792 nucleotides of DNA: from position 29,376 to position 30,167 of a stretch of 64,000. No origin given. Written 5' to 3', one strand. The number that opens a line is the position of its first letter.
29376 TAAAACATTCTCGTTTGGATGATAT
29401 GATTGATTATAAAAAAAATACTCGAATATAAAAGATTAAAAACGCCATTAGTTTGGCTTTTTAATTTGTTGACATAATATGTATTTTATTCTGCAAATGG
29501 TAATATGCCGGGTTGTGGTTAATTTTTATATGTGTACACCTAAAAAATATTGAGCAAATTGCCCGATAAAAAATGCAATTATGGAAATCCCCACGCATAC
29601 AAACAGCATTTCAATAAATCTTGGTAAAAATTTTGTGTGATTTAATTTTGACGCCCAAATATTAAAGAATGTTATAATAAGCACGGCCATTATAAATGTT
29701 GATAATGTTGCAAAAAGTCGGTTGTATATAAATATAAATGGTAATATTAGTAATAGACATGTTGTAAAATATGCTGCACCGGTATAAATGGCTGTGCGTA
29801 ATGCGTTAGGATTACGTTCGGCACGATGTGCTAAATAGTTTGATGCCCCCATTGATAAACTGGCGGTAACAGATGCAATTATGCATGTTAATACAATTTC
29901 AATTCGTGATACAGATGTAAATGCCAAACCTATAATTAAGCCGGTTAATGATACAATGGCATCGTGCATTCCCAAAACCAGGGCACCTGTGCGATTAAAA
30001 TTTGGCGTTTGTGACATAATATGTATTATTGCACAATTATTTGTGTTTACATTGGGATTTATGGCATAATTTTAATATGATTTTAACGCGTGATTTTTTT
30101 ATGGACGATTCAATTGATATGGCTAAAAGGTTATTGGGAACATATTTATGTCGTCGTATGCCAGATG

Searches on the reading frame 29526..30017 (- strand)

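Call 81: search_protein_families(library=pfam, proteins=[window:29526-30017:-], max_evalue=0.001)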
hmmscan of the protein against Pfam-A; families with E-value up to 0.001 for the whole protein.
window:29526-30017:- (163 aa): 1 family
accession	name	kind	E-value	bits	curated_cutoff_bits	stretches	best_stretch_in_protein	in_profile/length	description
PF01988.24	VIT1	-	3.1e-13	50.5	28.1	2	12-69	3-61/214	VIT family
